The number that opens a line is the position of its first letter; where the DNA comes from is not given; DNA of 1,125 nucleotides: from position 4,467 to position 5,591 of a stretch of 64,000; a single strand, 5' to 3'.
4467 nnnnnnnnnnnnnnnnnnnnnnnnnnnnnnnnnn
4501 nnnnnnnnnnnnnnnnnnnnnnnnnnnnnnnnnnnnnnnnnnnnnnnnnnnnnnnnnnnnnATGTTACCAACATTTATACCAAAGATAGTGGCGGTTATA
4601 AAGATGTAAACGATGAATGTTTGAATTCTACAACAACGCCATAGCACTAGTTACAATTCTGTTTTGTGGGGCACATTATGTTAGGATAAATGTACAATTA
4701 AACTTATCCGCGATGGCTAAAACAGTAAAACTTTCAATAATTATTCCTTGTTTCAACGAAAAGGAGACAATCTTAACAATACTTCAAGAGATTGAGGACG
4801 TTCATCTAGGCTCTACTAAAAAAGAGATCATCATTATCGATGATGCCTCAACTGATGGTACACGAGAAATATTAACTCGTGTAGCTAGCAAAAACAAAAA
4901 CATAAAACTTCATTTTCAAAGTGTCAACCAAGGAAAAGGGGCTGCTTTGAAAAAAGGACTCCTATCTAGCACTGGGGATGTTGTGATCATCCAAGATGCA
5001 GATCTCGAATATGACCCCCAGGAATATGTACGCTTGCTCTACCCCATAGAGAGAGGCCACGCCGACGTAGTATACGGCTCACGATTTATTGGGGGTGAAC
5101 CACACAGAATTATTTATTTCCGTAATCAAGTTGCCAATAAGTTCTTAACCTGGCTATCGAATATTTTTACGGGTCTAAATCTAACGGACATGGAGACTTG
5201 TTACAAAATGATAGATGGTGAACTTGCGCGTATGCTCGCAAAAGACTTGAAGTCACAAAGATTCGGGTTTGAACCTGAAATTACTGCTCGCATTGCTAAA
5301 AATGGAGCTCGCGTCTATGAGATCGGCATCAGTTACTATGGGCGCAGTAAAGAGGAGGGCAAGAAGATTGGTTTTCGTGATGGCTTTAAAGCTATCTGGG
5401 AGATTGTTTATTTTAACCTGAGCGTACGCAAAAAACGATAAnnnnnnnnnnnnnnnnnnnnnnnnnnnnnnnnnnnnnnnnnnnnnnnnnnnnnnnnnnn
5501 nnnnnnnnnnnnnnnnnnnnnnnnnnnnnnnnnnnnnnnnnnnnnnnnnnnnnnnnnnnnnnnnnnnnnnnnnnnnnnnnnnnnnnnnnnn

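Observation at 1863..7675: GtrA/GtrB/GT-C three-component glycosylation module split by convergent ugd and UDP-glucuronate decarboxylase genes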

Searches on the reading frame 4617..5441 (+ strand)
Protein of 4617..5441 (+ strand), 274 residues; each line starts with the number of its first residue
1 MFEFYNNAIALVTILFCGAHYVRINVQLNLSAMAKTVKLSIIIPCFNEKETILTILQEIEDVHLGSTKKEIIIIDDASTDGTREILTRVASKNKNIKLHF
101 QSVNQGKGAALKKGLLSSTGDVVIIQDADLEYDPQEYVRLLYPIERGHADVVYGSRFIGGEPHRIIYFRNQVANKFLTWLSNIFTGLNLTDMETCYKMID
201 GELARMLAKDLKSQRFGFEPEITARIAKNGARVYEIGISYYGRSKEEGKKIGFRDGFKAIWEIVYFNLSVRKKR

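Call 4: search_protein_families(library=pfam, proteins=[window:4617-5441:+], max_evalue=0.01)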
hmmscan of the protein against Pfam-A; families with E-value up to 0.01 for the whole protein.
window:4617-5441:+ (274 aa): 4 families
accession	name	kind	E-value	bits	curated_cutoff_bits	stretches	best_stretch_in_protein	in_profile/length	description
PF00535.33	Glycos_transf_2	-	9.6e-32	110.7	23.3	1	40-171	1-130/168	Glycosyl transferase family 2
PF13641.12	Glyco_tranf_2_3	-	8.5e-05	23.1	27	1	39-130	3-97/230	Glycosyltransferase like family 2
PF10111.15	Glyco_tranf_2_2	-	0.00011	22.2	27.3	1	40-130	1-92/276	Glycosyltransferase like family 2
PF13704.12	Glyco_tranf_2_4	-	0.0013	19.6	27.5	1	55-128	6-80/98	Glycosyl transferase family 2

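Call 5: search_protein_families(library=ncbifam, proteins=[window:4617-5441:+], max_evalue=0.001)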
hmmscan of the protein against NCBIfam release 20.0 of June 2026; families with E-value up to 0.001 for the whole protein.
window:4617-5441:+ (274 aa): 23 families
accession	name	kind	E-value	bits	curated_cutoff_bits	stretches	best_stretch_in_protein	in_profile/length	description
TIGR04182.1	glyco_TIGR04182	equivalog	1.2e-30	107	325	1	39-264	2-215/293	S-layer glycoprotein N-glycosyltransferase AglJ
TIGR03937.1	PgaC_IcaA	equivalog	8.5e-19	67.8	422.3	1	9-134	12-140/407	poly-beta-1,6-N-acetyl-D-glucosamine synthase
NF047588.1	GlcsyltransPgfSStrep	equivalog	1.8e-18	66.8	500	1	38-199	2-159/308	glycosyltransferase PgfS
NF007482.0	PRK10073.1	equivalog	1.4e-16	60.5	423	1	33-152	2-118/334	glycosyltransferase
NF010496.0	PRK13915.1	equivalog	6.9e-16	58.2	262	1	29-141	23-139/307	glucosyl-3-phosphoglycerate synthase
NF007986.1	PRK10714.1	equivalog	2e-15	56.6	529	1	35-192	4-157/316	undecaprenyl-phosphate 4-deoxy-4-formamido-L-arabinose transferase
NF041875.1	EPS_EpsD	equivalog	1e-14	54.7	370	1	39-152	1-112/325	exopolysaccharide biosynthesis glycosyltransferase EpsD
NF058614.1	PPMAGASynPpgS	equivalog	1.7e-14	53.8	370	1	41-247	4-205/226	polyprenyl-phospho-N-acetylgalactosaminyl synthase PpgS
NF047683.1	TeichurnBiosyTuaG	equivalog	2.4e-14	53.6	400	1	36-138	5-105/252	teichuronic acid biosynthesis protein TuaG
TIGR03111.1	glyc2_xrt_Gpos1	hypoth_equivalog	6.4e-14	51.6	363.95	1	29-134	41-146/439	TIGR03111 family XrtG-associated glycosyltransferase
NF041391.1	DPhHxTase_Halo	equivalog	1.1e-13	50.6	375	1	45-246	3-189/213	dolichyl-phosphate hexose transferase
TIGR04283.1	glyco_like_mftF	equivalog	1.8e-11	44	182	1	39-136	1-88/221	TIGR04283 family arsenosugar biosynthesis glycosyltransferase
NF045692.1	OglycostaseCruG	equivalog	2.1e-09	36.8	600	1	23-151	27-159/386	2'-O-glycosyltransferase CruG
NF050050.1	ProtGlycPglI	equivalog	1e-08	34.9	500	1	38-152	3-116/306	GalNAc(5)-diNAcBac-PP-undecaprenol beta-1,3-glucosyltransferase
NF038302.1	EPS_HpsE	equivalog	2e-08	33.6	300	1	38-145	2-111/307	hormogonium polysaccharide biosynthesis glycosyltransferase HpsE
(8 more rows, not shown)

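Call 14: search_solved_structures(query=window:4617-5441:+, max_evalue=0.00001)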
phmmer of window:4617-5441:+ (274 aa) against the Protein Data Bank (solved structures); distinct sequences matched with E-value up to 0.00001: 24.
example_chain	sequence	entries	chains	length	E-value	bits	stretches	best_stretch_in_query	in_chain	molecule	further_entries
5mlz_A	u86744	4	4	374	1.2e-16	64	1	34-175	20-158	Dolichol monophosphate mannose synthase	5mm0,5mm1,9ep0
9hwj_A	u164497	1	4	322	3e-12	49.6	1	37-153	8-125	Undecaprenyl-phosphate 4-deoxy-4-formamido-L-arabinose transferase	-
9bhc_C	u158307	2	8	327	1.4e-11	47.5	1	36-152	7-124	Undecaprenyl-phosphate 4-deoxy-4-formamido-L-arabinose transferase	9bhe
8vxh_A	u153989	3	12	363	1.4e-11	47.4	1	35-152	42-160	Undecaprenyl-phosphate 4-deoxy-4-formamido-L-arabinose transferase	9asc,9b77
5eke_A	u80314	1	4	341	5.5e-11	45.5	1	35-157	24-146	Uncharacterized glycosyltransferase sll0501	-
5ekp_C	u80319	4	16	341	5.5e-11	45.5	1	35-157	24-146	Uncharacterized glycosyltransferase sll0501 | Glycosyltransferase sll0501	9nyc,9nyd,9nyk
9nye_A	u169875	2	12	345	5.7e-11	45.4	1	35-157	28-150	Glycosyltransferase sll0501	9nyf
7pdo_A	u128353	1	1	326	8.8e-10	41.5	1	37-144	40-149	Glucosyl-3-phosphoglycerate synthase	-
7p5l_A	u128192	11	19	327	8.9e-10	41.5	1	37-144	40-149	Glucosyl-3-phosphoglycerate synthase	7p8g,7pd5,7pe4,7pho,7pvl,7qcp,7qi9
6yv7_B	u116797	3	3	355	2.1e-09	40.3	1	38-133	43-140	Glycosyl transferase, family 2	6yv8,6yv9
6yv7_A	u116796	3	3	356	2.2e-09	40.2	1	38-133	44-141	Glycosyl transferase, family 2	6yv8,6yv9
9jma_A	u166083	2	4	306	1.4e-08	37.6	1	39-155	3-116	GalNAc(5)-diNAcBac-PP-undecaprenol beta-1,3-glucosyltransferase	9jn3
4y6n_A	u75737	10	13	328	3.5e-08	36.3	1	38-133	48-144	Glucosyl-3-phosphoglycerate synthase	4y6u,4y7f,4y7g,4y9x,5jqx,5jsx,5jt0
3e25_A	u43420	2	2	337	3.8e-08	36.2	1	38-133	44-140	Putative uncharacterized protein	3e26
4ddz_A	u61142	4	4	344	3.9e-08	36.1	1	38-133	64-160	GLUCOSYL-3-PHOSPHOGLYCERATE SYNTHASE (GpgS) | Glucosyl-3-phosphoglycerate synthase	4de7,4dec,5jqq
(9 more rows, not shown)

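Call 19: find_homologous_proteins(query=window:4713-5441:+)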
Query window:4713-5441:+ (242 aa): 8000 proteins with E <= 0.001 among 8000 candidates; the best 120 are listed.
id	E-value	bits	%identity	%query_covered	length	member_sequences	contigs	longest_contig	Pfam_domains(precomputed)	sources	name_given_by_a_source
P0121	4.1e-130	450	83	100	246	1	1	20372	PF10111.15,PF13641.13,PF00535.33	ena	-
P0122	1.2e-129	449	82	100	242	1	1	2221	PF10111.15,PF13641.13,PF00535.33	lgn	-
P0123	1.3e-129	449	83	100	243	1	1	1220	PF10111.15,PF13641.13,PF00535.33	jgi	jgi:glycosyltransferase involved in cell wall biosynthesis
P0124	4.6e-129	447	82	100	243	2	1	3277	PF13641.13,PF00535.33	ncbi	-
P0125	6.9e-129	446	83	100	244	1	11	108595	PF10111.15,PF13641.13,PF00535.33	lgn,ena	-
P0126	8.3e-129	446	81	99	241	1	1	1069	PF13641.13,PF00535.33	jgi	-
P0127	1.3e-128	445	82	99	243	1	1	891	PF13641.13,PF00535.33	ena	-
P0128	1.5e-128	445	81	100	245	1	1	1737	PF10111.15,PF13641.13,PF00535.33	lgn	-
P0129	4.8e-128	443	81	100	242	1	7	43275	PF10111.15,PF13641.13,PF00535.33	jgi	jgi:glycosyltransferase involved in cell wall biosynthesis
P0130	5.7e-128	443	81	100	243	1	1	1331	PF10111.15,PF13641.13,PF00535.33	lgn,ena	-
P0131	6.3e-128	443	80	100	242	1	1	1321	PF10111.15,PF13641.13,PF00535.33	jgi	jgi:glycosyltransferase involved in cell wall biosynthesis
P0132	8.0e-128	443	82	99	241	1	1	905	PF10111.15,PF13641.13,PF00535.33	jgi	jgi:glycosyltransferase involved in cell wall biosynthesis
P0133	8.0e-128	443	83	100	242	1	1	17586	PF13641.13,PF00535.33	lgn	-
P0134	9.5e-128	442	80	100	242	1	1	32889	PF10111.15,PF13641.13,PF00535.33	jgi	jgi:glycosyltransferase involved in cell wall biosynthesis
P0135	1.4e-127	442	81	100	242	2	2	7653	PF13641.13,PF00535.33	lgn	-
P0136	1.5e-127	442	81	100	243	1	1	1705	PF10111.15,PF13641.13,PF00535.33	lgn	-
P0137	1.6e-127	442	82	100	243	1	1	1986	PF13641.13,PF00535.33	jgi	jgi:glycosyltransferase involved in cell wall biosynthesis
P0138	1.6e-127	442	81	100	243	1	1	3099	PF13641.13,PF00535.33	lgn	-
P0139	1.7e-127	442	82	99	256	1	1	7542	PF10111.15,PF13641.13,PF00535.33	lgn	-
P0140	2.0e-127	441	81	99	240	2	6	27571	PF10111.15,PF13641.13,PF00535.33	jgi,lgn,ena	-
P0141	2.1e-127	441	81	100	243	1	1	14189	PF10111.15,PF13641.13,PF00535.33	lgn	-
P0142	3.7e-127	440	82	99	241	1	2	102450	PF13641.13,PF00535.33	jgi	jgi:glycosyltransferase involved in cell wall biosynthesis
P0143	4.8e-127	440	79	100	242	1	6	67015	PF10111.15,PF13641.13,PF00535.33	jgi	jgi:glycosyltransferase involved in cell wall biosynthesis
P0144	5.2e-127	440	81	100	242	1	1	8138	PF10111.15,PF13641.13,PF00535.33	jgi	jgi:glycosyltransferase involved in cell wall biosynthesis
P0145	5.8e-127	440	81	100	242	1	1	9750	PF10111.15,PF13641.13,PF00535.33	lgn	-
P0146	9.9e-127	439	79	100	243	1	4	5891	PF10111.15,PF13641.13,PF00535.33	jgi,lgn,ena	-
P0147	1.4e-126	439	82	99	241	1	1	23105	PF13641.13,PF00535.33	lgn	-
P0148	1.8e-126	438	81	100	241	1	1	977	PF13641.13,PF00535.33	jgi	jgi:glycosyltransferase involved in cell wall biosynthesis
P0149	1.8e-126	438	80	100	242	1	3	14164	PF10111.15,PF13641.13,PF00535.33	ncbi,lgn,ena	-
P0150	1.9e-126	438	81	100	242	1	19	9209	PF10111.15,PF13641.13,PF00535.33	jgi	jgi:glycosyltransferase involved in cell wall biosynthesis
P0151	2.8e-126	438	79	100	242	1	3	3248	PF10111.15,PF13641.13,PF00535.33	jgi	jgi:glycosyltransferase involved in cell wall biosynthesis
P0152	2.9e-126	438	81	100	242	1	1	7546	PF10111.15,PF13641.13,PF00535.33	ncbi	-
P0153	2.9e-126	438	81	99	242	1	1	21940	PF13641.13,PF00535.33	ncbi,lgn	-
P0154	3.2e-126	437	81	100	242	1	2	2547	PF10111.15,PF13641.13,PF00535.33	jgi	jgi:glycosyltransferase involved in cell wall biosynthesis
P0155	3.2e-126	437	80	100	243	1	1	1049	PF10111.15,PF13641.13,PF00535.33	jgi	-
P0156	3.3e-126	437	81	100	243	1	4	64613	PF13641.13,PF00535.33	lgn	-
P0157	3.7e-126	437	80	100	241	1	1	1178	PF13641.13,PF00535.33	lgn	-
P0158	5.0e-126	437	80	99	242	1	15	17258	PF10111.15,PF13641.13,PF00535.33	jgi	jgi:glycosyltransferase involved in cell wall biosynthesis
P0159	5.2e-126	437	80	99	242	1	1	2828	PF10111.15,PF13641.13,PF00535.33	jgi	jgi:glycosyltransferase involved in cell wall biosynthesis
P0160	6.4e-126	436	80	100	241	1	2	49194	PF13641.13,PF00535.33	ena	-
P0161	6.6e-126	436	80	100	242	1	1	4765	PF10111.15,PF13641.13,PF00535.33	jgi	jgi:glycosyltransferase involved in cell wall biosynthesis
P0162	7.4e-126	436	82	98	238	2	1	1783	PF10111.15,PF13641.13,PF00535.33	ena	-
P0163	7.4e-126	436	79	100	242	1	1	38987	PF10111.15,PF13641.13,PF00535.33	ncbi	-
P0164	1.1e-125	436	80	100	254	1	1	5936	PF10111.15,PF13641.13,PF00535.33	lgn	-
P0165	1.1e-125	436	79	100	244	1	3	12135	PF13641.13,PF00535.33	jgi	jgi:glycosyltransferase involved in cell wall biosynthesis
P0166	1.1e-125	436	81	99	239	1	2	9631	PF10111.15,PF13641.13,PF00535.33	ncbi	-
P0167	1.2e-125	436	80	99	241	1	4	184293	PF10111.15,PF13641.13,PF00535.33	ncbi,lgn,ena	-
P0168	1.4e-125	435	79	100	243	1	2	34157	PF10111.15,PF13641.13,PF00535.33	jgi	jgi:glycosyltransferase involved in cell wall biosynthesis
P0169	1.5e-125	435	81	98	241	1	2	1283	PF10111.15,PF13641.13,PF00535.33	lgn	-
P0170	2.2e-125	435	80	100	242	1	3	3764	PF10111.15,PF13641.13,PF00535.33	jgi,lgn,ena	-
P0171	2.2e-125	435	80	99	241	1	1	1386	PF10111.15,PF13641.13,PF00535.33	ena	-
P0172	2.4e-125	435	79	100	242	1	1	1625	PF13641.13,PF00535.33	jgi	jgi:glycosyltransferase involved in cell wall biosynthesis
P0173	2.7e-125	434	82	98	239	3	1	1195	PF13641.13,PF00535.33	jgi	jgi:glycosyltransferase involved in cell wall biosynthesis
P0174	2.8e-125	434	79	100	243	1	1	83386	PF10111.15,PF13641.13,PF00535.33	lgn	-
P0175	3.6e-125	434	78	100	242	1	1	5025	PF13641.13,PF00535.33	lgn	-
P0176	3.7e-125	434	79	100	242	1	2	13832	PF13641.13,PF00535.33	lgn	-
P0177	3.9e-125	434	80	99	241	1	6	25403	PF13641.13,PF00535.33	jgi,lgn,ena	-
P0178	4.0e-125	434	79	99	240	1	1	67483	PF10111.15,PF13641.13,PF00535.33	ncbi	-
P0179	4.4e-125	434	77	99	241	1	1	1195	PF10111.15,PF13641.13,PF00535.33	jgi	jgi:glycosyltransferase involved in cell wall biosynthesis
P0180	4.8e-125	434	81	99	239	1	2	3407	PF10111.15,PF13641.13,PF00535.33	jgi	jgi:glycosyltransferase involved in cell wall biosynthesis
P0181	5.0e-125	434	82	98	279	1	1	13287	PF10111.15,PF13641.13,PF00535.33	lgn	-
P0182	5.4e-125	433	79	100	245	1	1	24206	PF10111.15,PF13641.13,PF00535.33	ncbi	-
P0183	6.9e-125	433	80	100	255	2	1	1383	PF10111.15,PF13641.13,PF00535.33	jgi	jgi:glycosyltransferase involved in cell wall biosynthesis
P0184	8.8e-125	433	81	100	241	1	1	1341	PF13641.13,PF00535.33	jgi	jgi:glycosyltransferase involved in cell wall biosynthesis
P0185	1.1e-124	432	79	100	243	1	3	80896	PF13641.13,PF00535.33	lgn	-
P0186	1.2e-124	432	80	98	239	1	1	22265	PF10111.15,PF13641.13,PF00535.33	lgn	-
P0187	1.3e-124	432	81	99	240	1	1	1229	PF10111.15,PF13641.13,PF00535.33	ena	-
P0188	1.4e-124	432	80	100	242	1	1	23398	PF13641.13,PF00535.33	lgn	-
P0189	1.4e-124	432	78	100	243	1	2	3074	PF13641.13,PF00535.33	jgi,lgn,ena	-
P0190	1.5e-124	432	80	100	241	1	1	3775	PF10111.15,PF13641.13,PF00535.33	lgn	-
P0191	1.7e-124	432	79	100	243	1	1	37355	PF13641.13,PF00535.33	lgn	-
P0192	1.8e-124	432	78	99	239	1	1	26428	PF13641.13,PF00535.33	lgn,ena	-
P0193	2.1e-124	431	80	100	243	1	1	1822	PF13641.13,PF00535.33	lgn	-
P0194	2.2e-124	431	79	100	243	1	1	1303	PF10111.15,PF13641.13,PF00535.33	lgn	-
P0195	2.4e-124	431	78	100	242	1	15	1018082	PF13641.13,PF00535.33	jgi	jgi:glycosyltransferase involved in cell wall biosynthesis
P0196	2.7e-124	431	81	100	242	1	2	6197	PF10111.15,PF13641.13,PF00535.33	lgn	-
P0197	2.7e-124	431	79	99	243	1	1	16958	PF10111.15,PF13641.13,PF00535.33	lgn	-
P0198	2.7e-124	431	81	100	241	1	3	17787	PF13641.13,PF00535.33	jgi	jgi:glycosyltransferase involved in cell wall biosynthesis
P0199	3.3e-124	431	81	99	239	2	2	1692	PF10111.15,PF13641.13,PF00535.33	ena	-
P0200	3.5e-124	431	79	100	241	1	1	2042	PF10111.15,PF13641.13,PF00535.33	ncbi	-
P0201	4.3e-124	430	80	100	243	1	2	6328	PF10111.15,PF13641.13,PF00535.33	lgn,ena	-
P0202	4.5e-124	430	79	98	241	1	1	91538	PF13641.13,PF00535.33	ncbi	-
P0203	4.9e-124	430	79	100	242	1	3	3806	PF10111.15,PF13641.13,PF00535.33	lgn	-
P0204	5.0e-124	430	79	100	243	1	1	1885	PF13641.13,PF00535.33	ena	-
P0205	5.1e-124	430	80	99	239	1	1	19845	PF10111.15,PF13641.13,PF00535.33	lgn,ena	-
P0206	5.1e-124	430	79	100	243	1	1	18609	PF13641.13,PF00535.33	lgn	-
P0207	5.8e-124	430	82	99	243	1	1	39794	PF13641.13,PF00535.33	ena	-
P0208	6.3e-124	430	80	100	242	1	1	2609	PF10111.15,PF13641.13,PF00535.33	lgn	-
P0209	8.2e-124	430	79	100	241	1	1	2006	PF10111.15,PF13641.13,PF00535.33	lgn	-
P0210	8.4e-124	429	79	99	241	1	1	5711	PF13641.13,PF00535.33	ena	-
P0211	9.2e-124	429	78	100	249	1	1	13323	PF10111.15,PF13641.13,PF00535.33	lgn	-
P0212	9.7e-124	429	80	99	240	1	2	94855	PF10111.15,PF13641.13,PF00535.33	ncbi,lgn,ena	-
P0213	1.0e-123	429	81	97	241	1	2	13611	PF10111.15,PF13641.13,PF00535.33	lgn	-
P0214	1.1e-123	429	80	100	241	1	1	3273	PF10111.15,PF13641.13,PF00535.33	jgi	jgi:glycosyltransferase involved in cell wall biosynthesis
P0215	1.2e-123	429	81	98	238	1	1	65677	PF10111.15,PF13641.13,PF00535.33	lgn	-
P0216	1.3e-123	429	78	100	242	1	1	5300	PF10111.15,PF13641.13,PF00535.33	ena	-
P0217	1.5e-123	429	78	100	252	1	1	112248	PF10111.15,PF13641.13,PF00535.33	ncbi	-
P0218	1.7e-123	428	80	98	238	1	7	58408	PF10111.15,PF13641.13,PF00535.33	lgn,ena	-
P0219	1.7e-123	428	79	100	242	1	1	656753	PF13641.13,PF00535.33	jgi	jgi:glycosyltransferase involved in cell wall biosynthesis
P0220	1.8e-123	428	79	98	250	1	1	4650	PF10111.15,PF13641.13,PF00535.33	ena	-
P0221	2.2e-123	428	78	100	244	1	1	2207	PF13641.13,PF00535.33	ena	-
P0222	2.2e-123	428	79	99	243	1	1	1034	PF10111.15,PF13641.13,PF00535.33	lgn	-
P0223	2.8e-123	428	80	98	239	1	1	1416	PF10111.15,PF13641.13,PF00535.33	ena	-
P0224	2.9e-123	428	79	100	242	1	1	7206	PF10111.15,PF13641.13,PF00535.33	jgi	jgi:glycosyltransferase involved in cell wall biosynthesis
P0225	3.0e-123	428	79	99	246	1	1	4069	PF13641.13,PF00535.33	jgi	-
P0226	3.2e-123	428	79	99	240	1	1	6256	PF13641.13,PF00535.33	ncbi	-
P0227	3.2e-123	428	79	98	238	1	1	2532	PF10111.15,PF13641.13,PF00535.33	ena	-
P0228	3.2e-123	428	80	99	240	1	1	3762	PF10111.15,PF13641.13,PF00535.33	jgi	-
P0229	3.4e-123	428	79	100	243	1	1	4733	PF13641.13,PF00535.33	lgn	-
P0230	3.4e-123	427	79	99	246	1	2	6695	PF10111.15,PF13641.13,PF00535.33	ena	-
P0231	3.5e-123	427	79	100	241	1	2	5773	PF13641.13,PF00535.33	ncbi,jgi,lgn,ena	jgi:glycosyltransferase involved in cell wall biosynthesis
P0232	3.6e-123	427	78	99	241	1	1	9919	PF10111.15,PF13641.13,PF00535.33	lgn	-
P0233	4.1e-123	427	78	100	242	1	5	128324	PF13641.13,PF00535.33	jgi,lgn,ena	jgi:glycosyltransferase involved in cell wall biosynthesis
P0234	4.3e-123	427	81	99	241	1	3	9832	PF10111.15,PF13641.13,PF00535.33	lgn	-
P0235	4.3e-123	427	80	99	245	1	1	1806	PF10111.15,PF13641.13,PF00535.33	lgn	-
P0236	4.4e-123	427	79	100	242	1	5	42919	PF10111.15,PF13641.13,PF00535.33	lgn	-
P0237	4.5e-123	427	79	100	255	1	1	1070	PF10111.15,PF13641.13,PF00535.33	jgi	jgi:glycosyltransferase involved in cell wall biosynthesis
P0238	5.0e-123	427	80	100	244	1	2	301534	PF10111.15,PF13641.13,PF00535.33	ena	-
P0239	5.7e-123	427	78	99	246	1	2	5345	PF10111.15,PF13641.13,PF00535.33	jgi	-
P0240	5.8e-123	427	80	98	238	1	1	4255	PF10111.15,PF13641.13,PF00535.33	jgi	-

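Call 20: find_encoding_contigs(protein=P0195, flank=10000, max_places=3)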
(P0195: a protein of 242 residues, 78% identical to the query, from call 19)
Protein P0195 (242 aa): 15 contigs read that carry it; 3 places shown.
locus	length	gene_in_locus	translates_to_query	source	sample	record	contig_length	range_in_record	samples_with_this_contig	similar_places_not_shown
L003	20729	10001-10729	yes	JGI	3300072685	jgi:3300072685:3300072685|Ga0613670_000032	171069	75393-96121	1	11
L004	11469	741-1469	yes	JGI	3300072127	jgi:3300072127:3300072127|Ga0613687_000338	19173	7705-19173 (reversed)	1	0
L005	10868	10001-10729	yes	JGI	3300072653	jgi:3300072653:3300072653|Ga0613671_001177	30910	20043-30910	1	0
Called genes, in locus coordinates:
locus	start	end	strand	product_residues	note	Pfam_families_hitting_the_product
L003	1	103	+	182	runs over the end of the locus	PF01050:MannoseP_isomer (weak)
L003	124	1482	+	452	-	PF02878:PGM_PMM_I, PF02879:PGM_PMM_II, PF02880:PGM_PMM_III, PF00408:PGM_PMM_IV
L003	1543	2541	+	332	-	PF01073:3Beta_HSD, PF01370:Epimerase, PF02719:Polysacc_synt_2, PF04321:RmlD_sub_bind, PF07993:NAD_binding_4, PF16363:GDP_Man_Dehyd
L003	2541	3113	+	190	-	PF00908:dTDP_sugar_isom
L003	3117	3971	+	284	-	PF01370:Epimerase, PF04321:RmlD_sub_bind, PF02719:Polysacc_synt_2 (faint), PF16363:GDP_Man_Dehyd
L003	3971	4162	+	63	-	-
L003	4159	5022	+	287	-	PF00483:NTP_transferase, PF12804:NTP_transf_3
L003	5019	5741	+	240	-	PF00535:Glycos_transf_2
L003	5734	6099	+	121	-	PF10066:DUF2304 (faint)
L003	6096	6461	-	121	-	-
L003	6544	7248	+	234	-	PF05148:Methyltransf_8 (faint), PF01209:Ubie_methyltran, PF13489:Methyltransf_23, PF07021:MetW, PF13649:Methyltransf_25, PF13847:Methyltransf_31, PF08241:Methyltransf_11, PF08242:Methyltransf_12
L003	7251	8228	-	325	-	PF01073:3Beta_HSD, PF01370:Epimerase, PF02719:Polysacc_synt_2 (faint), PF04321:RmlD_sub_bind, PF07993:NAD_binding_4 (faint), PF16363:GDP_Man_Dehyd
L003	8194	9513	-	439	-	PF03721:UDPG_MGDP_dh_N, PF00984:UDPG_MGDP_dh, PF03720:UDPG_MGDP_dh_C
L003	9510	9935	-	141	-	PF04138:GtrA_DPMS_TM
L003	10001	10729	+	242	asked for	PF00535:Glycos_transf_2, PF13641:Glyco_tranf_2_3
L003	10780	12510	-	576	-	PF19830:DUF6311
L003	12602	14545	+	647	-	-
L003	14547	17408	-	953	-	-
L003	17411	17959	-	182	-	-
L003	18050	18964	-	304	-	PF05175:MTS (weak), PF13489:Methyltransf_23, PF06325:PrmA, PF07021:MetW, PF13847:Methyltransf_31, PF08241:Methyltransf_11, PF08242:Methyltransf_12, PF13649:Methyltransf_25, +1 more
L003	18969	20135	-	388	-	PF00005:ABC_tran, PF13304:AAA_21 (faint), PF14524:Wzt_C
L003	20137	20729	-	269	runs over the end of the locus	PF01061:ABC2_membrane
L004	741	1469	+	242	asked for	PF00535:Glycos_transf_2, PF13641:Glyco_tranf_2_3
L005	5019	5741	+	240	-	PF00535:Glycos_transf_2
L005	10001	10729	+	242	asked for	PF00535:Glycos_transf_2, PF13641:Glyco_tranf_2_3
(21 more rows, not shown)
